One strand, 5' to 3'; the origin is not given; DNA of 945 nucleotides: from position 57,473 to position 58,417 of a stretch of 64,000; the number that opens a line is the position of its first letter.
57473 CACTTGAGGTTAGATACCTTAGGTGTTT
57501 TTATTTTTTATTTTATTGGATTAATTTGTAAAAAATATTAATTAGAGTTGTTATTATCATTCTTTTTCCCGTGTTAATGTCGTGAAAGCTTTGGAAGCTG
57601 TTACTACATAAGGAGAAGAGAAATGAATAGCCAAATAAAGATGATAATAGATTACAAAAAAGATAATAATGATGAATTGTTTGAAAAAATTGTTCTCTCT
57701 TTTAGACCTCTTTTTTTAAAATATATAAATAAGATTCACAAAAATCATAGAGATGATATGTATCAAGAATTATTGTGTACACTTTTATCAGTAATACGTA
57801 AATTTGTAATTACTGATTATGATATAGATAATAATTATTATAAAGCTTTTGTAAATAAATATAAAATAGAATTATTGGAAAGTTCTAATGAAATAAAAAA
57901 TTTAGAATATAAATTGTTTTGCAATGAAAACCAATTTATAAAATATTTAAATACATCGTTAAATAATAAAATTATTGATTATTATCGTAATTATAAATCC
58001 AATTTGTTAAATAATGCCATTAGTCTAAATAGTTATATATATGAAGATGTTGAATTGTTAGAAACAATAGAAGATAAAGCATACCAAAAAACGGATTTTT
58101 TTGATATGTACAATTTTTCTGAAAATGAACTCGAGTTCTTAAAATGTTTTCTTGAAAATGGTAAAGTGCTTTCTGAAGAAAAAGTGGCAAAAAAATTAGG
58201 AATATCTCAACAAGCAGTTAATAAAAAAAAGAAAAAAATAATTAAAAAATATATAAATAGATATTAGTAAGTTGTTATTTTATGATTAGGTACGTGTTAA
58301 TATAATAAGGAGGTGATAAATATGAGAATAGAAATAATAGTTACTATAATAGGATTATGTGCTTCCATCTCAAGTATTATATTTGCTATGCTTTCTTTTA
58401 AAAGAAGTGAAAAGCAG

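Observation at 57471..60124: TcdR-family sigma–BhlA/UviB–holin–cargo module bounded by near-identical 33-nt hairpin repeats: candidate holin-dependent toxin-release system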

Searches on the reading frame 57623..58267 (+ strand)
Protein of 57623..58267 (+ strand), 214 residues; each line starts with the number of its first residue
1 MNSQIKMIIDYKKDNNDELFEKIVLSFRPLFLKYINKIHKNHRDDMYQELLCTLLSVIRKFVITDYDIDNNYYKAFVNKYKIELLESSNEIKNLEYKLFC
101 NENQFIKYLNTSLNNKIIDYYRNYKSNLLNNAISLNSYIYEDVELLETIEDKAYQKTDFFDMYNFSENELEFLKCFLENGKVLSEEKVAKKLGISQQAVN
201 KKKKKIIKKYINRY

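Call 3: search_protein_families(library=pfam, proteins=[window:57623-58267:+], max_evalue=0.1)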
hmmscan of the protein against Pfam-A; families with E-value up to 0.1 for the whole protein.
window:57623-58267:+ (214 aa): 6 families
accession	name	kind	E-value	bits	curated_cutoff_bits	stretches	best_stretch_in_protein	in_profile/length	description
PF18024.7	HTH_50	-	0.00013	22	27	1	185-205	26-46/50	Helix-turn-helix domain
PF08387.15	FBD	-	0.00055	20.2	22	1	163-183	21-41/46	FBD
PF14549.12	P22_Cro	-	0.017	15.3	30.2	1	185-206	12-33/60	DNA-binding transcriptional regulator Cro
PF12645.13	HTH_16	-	0.022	15.3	22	1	25-61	29-64/65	Helix-turn-helix domain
PF01381.28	HTH_3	-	0.043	14.3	23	1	183-201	10-28/55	Helix-turn-helix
PF08279.18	HTH_11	-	0.073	13.4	25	0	171-202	4-35/55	HTH domain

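Call 4: search_protein_families(library=phrogs, proteins=[window:57623-58267:+], max_evalue=0.1)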
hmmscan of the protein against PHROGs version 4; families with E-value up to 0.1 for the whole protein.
window:57623-58267:+ (214 aa): 5 families
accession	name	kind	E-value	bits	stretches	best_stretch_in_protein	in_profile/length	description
phrog_351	-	transcription regulation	1.7e-08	34.5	1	14-210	499-722/928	RNA polymerase sigma factor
phrog_1740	-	transcription regulation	1.6e-05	24.6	1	8-213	46-215/567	RNA polymerase sigma factor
phrog_13787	-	unknown function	0.0087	17.2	1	165-209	122-163/172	-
phrog_323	-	transcription regulation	0.018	15.6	1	154-211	86-140/319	transcriptional regulator, D5-like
phrog_35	-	transcription regulation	0.035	15.2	1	161-202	70-106/181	transcriptional repressor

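Call 14: search_dna_similar(query=window:57623-58267:+, collection=phages, mode=protein, max_evalue=0.001)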
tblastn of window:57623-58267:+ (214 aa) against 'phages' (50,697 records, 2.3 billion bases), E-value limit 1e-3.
No match.

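Call 23: search_dna_similar(query=window:57623-58267:+, collection=plasmids, mode=protein, max_evalue=10, max_rows=30)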
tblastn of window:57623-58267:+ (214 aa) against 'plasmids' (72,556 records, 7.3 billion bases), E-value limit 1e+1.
Records with a match: 4; places in all: 4; records where one place covers at least 80% of the query: 1.
Best place of each record, by identity: <60% 4.
By first word of the organism name: Terrisporobacter 1; Virgibacillus 1; Staphylococcus 1; Vibrio 1.
By predicted mobility (MOB-suite, as given by PLSDB): non-mobilizable 3; mobilizable 1.
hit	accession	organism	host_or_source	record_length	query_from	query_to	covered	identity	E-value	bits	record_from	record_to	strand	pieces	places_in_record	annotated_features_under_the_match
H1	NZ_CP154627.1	Terrisporobacter sp. COM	cell culture,compost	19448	1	200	93%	25.1%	7e+0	35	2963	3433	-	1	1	sigma factor-like helix-turn-helix DNA-binding protein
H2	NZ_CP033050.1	Virgibacillus halodenitrificans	cell culture,Red Sea lagoons-Mangrove ...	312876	12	71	28%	38.3%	5e+0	35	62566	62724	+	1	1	helix-turn-helix domain-containing protein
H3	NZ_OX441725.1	Staphylococcus aureus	Sus scrofa,bacterial culture,Dust sample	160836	16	86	33%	30.1%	1e+0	38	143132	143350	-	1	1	RNA polymerase sigma factor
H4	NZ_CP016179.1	Vibrio breoganii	Bacterial isolate,Filtered Seawater, ...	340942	1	64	30%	28.4%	8e+0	35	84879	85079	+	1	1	sigma-70 family RNA polymerase sigma factor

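Call 24: search_protein_families(library=ncbifam, proteins=[window:57623-58267:+], max_evalue=0.1)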
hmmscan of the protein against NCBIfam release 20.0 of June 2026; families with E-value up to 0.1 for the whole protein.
window:57623-58267:+ (214 aa): 7 families
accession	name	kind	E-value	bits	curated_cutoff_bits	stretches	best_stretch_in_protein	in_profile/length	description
TIGR02937.1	sigma70-ECF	superfamily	3e-11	43.2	42.9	2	99-209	46-160/165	sigma-70 family RNA polymerase sigma factor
TIGR02941.1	Sigma_B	equivalog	0.00062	19.3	315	1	5-71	16-81/255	RNA polymerase sigma factor SigB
NF040939.2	trans_reg_lrs14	equivalog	0.002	18.2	90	1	162-208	16-62/103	Lrs14 family HTH-type transcriptional regulator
TIGR02835.1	spore_sigmaE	equivalog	0.011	15.2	348.6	1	82-209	94-225/234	RNA polymerase sporulation sigma factor SigE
TIGR02985.1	Sig70_bacteroi1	subfamily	0.017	15.4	126.4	1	99-208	46-156/162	RNA polymerase sigma-70 factor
NF009179.0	PRK12527.1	equivalog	0.049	13.7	162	1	113-208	53-147/159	RNA polymerase sigma factor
TIGR02980.1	SigBFG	subfamily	0.071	12.8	234.35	0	166-209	180-221/227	SigB/SigF/SigG family RNA polymerase sigma factor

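Call 32: find_homologous_proteins(query=window:57623-58267:+, max_evalue=0.001)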
Query window:57623-58267:+ (214 aa): 22 proteins with E <= 0.001 among 467 candidates.
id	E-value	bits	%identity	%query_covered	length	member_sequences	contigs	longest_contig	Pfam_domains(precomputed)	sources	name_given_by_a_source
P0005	9.2e-126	435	98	100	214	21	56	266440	-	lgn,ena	-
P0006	1.5e-56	209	51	93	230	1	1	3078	-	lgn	-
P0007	1.3e-34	138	44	98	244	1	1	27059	-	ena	-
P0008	5.5e-29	119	38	96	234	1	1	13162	-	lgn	-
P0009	1.4e-27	115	38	100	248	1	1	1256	-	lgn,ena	-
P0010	2.7e-27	114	36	100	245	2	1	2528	PF04545.23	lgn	-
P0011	3.1e-23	101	38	93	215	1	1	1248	-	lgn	-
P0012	1.4e-22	99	41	93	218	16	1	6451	-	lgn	-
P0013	7.8e-22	96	33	100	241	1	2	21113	-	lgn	-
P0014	3.3e-20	91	38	100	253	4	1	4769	-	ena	-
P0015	1.8e-17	82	37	96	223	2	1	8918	-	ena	-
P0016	2.1e-17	82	47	54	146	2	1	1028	-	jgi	jgi:hypothetical protein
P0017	2.3e-16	78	40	84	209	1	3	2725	-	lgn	-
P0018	3.4e-16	78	36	96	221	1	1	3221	-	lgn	-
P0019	3.8e-16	78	35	98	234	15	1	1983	-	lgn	-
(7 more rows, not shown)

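Call 33: find_encoding_contigs(protein=P0007, flank=10000, max_places=2)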
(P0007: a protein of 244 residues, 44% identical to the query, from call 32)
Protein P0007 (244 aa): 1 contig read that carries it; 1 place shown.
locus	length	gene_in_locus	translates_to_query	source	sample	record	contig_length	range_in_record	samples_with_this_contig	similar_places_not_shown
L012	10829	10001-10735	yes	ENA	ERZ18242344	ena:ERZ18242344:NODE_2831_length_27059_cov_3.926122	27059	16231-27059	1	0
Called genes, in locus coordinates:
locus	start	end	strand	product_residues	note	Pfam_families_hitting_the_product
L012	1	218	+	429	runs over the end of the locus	PF05697:Trigger_N, PF00254:FKBP_C, PF05698:Trigger_C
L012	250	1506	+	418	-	PF06689:zf-C4_ClpX, PF00004:AAA, PF07724:AAA_2, PF10431:ClpB_D2-small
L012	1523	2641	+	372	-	-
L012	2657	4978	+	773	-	PF02190:LON_substr_bdg, PF13401:AAA_22 (faint), PF08298:AAA_PrkA (weak), PF00004:AAA, PF07728:AAA_5, PF22667:Lon_lid, PF05362:Lon_C, PF13541:ChlI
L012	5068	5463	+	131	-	-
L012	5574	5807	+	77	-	PF03840:SecG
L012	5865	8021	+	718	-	PF08206:OB_RNB (weak), PF17876:CSD2 (weak), PF00773:RNB, PF00575:S1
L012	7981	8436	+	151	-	PF01668:SmpB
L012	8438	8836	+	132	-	PF13240:Zn_Ribbon_1 (weak)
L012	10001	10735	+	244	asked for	-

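Call 34: find_encoding_contigs(protein=P0008, flank=10000, max_places=2)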
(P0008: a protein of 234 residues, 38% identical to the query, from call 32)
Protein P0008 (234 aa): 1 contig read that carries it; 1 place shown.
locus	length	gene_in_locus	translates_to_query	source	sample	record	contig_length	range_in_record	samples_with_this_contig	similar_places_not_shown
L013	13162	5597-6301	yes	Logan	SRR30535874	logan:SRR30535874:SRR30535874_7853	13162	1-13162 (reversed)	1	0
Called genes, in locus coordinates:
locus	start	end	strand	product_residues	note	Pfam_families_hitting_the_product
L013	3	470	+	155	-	?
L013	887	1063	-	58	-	-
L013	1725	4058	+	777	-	PF01966:HD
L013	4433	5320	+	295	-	PF02645:DegV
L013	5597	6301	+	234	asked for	-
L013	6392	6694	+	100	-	-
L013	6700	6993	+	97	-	PF16079:Phage_holin_5_2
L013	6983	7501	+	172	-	-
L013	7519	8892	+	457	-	PF08245:Mur_ligase_M, PF02875:Mur_ligase_C (weak)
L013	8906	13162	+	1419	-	?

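Call 35: find_encoding_contigs(protein=P0013, flank=10000, max_places=2)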
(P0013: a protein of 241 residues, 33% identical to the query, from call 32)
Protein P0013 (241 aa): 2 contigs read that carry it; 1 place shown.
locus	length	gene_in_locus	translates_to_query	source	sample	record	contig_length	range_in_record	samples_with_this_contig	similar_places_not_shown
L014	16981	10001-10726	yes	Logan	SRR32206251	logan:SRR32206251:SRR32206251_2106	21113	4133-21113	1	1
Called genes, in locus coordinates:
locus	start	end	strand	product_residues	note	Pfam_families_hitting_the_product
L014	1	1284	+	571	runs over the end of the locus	PF00664:ABC_membrane, PF02463:SMC_N (weak), PF00005:ABC_tran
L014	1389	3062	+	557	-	PF02878:PGM_PMM_I, PF02879:PGM_PMM_II, PF02880:PGM_PMM_III, PF00408:PGM_PMM_IV (weak)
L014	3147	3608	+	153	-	PF12652:CotJB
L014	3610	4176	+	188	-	PF05067:Mn_catalase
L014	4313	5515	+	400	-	PF00365:PFK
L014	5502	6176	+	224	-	PF05175:MTS, PF05971:Methyltransf_10 (weak), PF13489:Methyltransf_23 (weak), PF06325:PrmA, PF13847:Methyltransf_31, PF08241:Methyltransf_11 (weak), PF08242:Methyltransf_12 (weak), PF13649:Methyltransf_25, +2 more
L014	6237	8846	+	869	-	PF01276:OKR_DC_1, PF00155:Aminotran_1_2, PF00266:Aminotran_5 (weak), PF01041:DegT_DnrJ_EryC1, PF01053:Cys_Met_Meta_PP (weak), PF03711:OKR_DC_1_C (weak), PF04371:PAD_porph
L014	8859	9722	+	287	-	PF00795:CN_hydrolase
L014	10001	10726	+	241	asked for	-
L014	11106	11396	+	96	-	PF16079:Phage_holin_5_2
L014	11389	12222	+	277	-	PF20879:SidM_N, PF18765:Polbeta, PF01909:NTP_transf_2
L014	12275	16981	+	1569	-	?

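Call 46: find_related_loci(query=window:57623-58267:+, collection=viral_contigs, flank=8000)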
Query window:57623-58267:+ (214 aa) in viral_contigs; peptide patterns used: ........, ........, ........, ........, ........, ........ (x = any residue, [..] = any of these).
97 stretches matched a pattern, but none encodes a relative of the query by tblastn (E <= 1e-3).

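Call 50: search_protein_families(library=ncbifam, alignment_id=A1, max_evalue=0.01)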
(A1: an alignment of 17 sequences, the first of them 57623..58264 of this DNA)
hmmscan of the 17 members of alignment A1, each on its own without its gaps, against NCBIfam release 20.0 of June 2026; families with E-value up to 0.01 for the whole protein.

A. member 1, window:57623-58264:+ (214 aa): 3 families
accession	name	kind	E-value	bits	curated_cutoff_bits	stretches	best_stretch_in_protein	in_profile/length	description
TIGR02937.1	sigma70-ECF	superfamily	3e-11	43.2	42.9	1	99-209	46-160/165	sigma-70 family RNA polymerase sigma factor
TIGR02941.1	Sigma_B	equivalog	0.00062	19.3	315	0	5-71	16-81/255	RNA polymerase sigma factor SigB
NF040939.2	trans_reg_lrs14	equivalog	0.002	18.2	90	1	162-208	16-62/103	Lrs14 family HTH-type transcriptional regulator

B. families by the number of members that match (of 17 scanned): 29 families (the first 25 are shown)
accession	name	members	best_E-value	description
TIGR02937.1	sigma70-ECF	14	3e-11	sigma-70 family RNA polymerase sigma factor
TIGR02980.1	SigBFG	8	2.8e-05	SigB/SigF/SigG family RNA polymerase sigma factor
TIGR02941.1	Sigma_B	6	1.7e-05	RNA polymerase sigma factor SigB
TIGR02952.1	Sig70_famx2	2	1.1e-06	ECF subfamily RNA polymerase sigma factor, BldN family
NF006158.0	PRK08301.1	2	6.6e-06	RNA polymerase sporulation sigma factor SigE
TIGR02835.1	spore_sigmaE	2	1.8e-05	RNA polymerase sporulation sigma factor SigE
NF045758.2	YlxM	2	6.7e-05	YlxM family DNA-binding protein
TIGR02846.1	spore_sigmaK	2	8.7e-05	RNA polymerase sporulation sigma factor SigK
NF007230.0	PRK09648.1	2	0.00014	RNA polymerase sigma factor ShbA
NF040939.2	trans_reg_lrs14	2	0.00018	Lrs14 family HTH-type transcriptional regulator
NF004471.0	PRK05803.1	2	0.00025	RNA polymerase sporulation sigma factor SigK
TIGR02984.1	Sig-70_plancto1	2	0.00076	RNA polymerase sigma-70 factor, Planctomycetaceae-specific subfamily 1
NF007215.0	PRK09637.1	1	6.5e-06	RNA polymerase sigma factor SigZ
TIGR02959.1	SigZ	1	2.6e-05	RNA polymerase sigma factor SigZ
TIGR03209.1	P21_Cbot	1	4.3e-05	botulinum neurotoxin transcription-activating sigma factor BotR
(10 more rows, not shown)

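Call 51: search_solved_structures(query=A1, max_evalue=1)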
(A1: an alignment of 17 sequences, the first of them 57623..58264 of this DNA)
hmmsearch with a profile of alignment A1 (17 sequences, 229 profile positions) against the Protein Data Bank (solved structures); distinct sequences matched with E-value up to 1: 17.
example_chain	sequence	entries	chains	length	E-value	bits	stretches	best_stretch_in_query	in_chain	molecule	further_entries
8x6g_H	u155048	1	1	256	5.3e-05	26.1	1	7-65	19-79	RNA polymerase sigma factor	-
1l0o_C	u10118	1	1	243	0.0013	21.5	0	5-104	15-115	sigma factor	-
1i1g_A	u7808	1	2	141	0.012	18.4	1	186-224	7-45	TRANSCRIPTIONAL REGULATOR LRPA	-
4u7b_A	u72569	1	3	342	0.064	16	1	188-221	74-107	Mariner Mos1 transposase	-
3hos_A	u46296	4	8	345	0.065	15.9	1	188-221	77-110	Transposable element mariner, complete cds | Mariner Mos1 transposase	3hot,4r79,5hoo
5wuq_A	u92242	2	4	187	0.073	15.8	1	1-68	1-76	ECF RNA polymerase sigma factor SigW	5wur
7r3g_B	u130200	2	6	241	0.15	14.8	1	199-226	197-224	Regulatory protein RhlR | PROSS optimized variant of RhlR with 75 mutations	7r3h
5jlu_A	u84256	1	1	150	0.19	14.4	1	180-223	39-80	Adhesin competence repressor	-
3tgn_A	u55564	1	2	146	0.19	14.4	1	182-223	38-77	Adc operon repressor AdcR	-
5jls_A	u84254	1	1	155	0.22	14.2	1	187-223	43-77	Adhesin competence repressor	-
1rzs_A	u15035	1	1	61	0.24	14.1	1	199-224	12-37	Regulatory protein cro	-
2d1h_A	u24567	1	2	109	0.4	13.4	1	168-222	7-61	109aa long hypothetical transcriptional regulator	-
3clo_A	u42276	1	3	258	0.44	13.2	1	178-225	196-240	Transcriptional regulator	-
5yhz_A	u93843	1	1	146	0.44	13.2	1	176-221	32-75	Zinc transport transcriptional regulator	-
5yhx_A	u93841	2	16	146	0.62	12.7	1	184-221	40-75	Zinc transport transcriptional regulator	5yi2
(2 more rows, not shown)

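Call 64: find_related_loci(query=A1, collection=genome_contigs, flank=10000)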
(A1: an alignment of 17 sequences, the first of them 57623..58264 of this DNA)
Query A1 (214 aa) in genome_contigs; peptide patterns used: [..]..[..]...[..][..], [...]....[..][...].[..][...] (x = any residue, [..] = any of these).
130 stretches matched a pattern; 16 encode a relative of the query (tblastn E <= 1e-3); 16 distinct loci.
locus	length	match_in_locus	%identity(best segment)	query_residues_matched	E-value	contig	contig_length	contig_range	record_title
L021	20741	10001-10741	38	1-214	4e-33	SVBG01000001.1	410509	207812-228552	MAG: Erysipelotrichaceae bacterium isolate SIG222 NODE_14_length_410509_cov_9.107456, whole genome shotgun sequence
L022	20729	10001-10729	38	1-210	2e-32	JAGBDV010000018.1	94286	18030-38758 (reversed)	MAG: Bacilli bacterium isolate RGIG9028 Water_deer_Rectum-4__c178087, whole genome shotgun sequence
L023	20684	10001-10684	33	1-210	1e-28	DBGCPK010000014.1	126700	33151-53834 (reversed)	MAG TPA_asm: Bacilli bacterium isolate MAG11536 contig14, whole genome shotgun sequence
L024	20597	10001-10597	33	1-201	1e-21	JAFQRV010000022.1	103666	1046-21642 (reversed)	MAG: Bacilli bacterium isolate RGIG2093 Goat_Colon-3__c338736, whole genome shotgun sequence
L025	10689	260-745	33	5-209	2e-21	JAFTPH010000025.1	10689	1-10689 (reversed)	MAG: Bacilli bacterium isolate RGIG4026 Roe_deer_Cecum-5__c47860, whole genome shotgun sequence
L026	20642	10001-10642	26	5-210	1e-15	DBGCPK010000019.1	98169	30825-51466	MAG TPA_asm: Bacilli bacterium isolate MAG11536 contig19, whole genome shotgun sequence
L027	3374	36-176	57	163-209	1e-11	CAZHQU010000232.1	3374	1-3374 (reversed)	MAG TPA_asm: uncultured Coprobacillus sp. isolate SRP315200_co1_679 genome assembly, contig: NODE_74265_length_3374_cov_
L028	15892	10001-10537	29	16-209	2e-10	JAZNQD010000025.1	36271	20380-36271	MAG: Bacilli bacterium isolate T1900044829_TS20190295.MAGScoT_cleanbin_000017 SGB_2885_k141_194844, whole genome shotgun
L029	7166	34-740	36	1-212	2e-18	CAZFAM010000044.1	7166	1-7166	MAG TPA_asm: uncultured Bacteroidales bacterium isolate SRP225648_co1_57 genome assembly, contig: NODE_26731_length_7166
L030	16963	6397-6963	29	13-214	4e-8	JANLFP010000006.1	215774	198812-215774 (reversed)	MAG: Tepidanaerobacteraceae bacterium isolate A05DMB13 NODE_6_length_215774_cov_6.808533, whole genome shotgun sequence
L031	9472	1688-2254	26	13-214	2e-7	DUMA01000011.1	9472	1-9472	MAG TPA_asm: Thermoanaerobacterales bacterium isolate AS04akNAM_31 11833_AS04, whole genome shotgun sequence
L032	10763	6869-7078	34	147-212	3e-6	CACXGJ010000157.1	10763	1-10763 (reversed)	MAG: uncultured Ruminococcus sp. isolate RUG11233 genome assembly, contig: RUG11233_asm_157, whole genome shotgun sequen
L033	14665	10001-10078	58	184-209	9e-6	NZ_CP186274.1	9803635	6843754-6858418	Singulisphaera sp. PoT chromosome, complete genome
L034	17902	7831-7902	75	184-207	2e-5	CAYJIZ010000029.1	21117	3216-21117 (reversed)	MAG TPA_asm: uncultured Erysipelotrichaceae bacterium isolate ERP123703_co3_161 genome assembly, contig: NODE_2899_lengt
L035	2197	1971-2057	62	184-212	4e-5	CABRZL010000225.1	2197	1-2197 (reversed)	MAG TPA_asm: uncultured Clostridiales bacterium isolate MGYG-HGUT-02067 genome assembly, contig: GUT_GENOME125765_225, w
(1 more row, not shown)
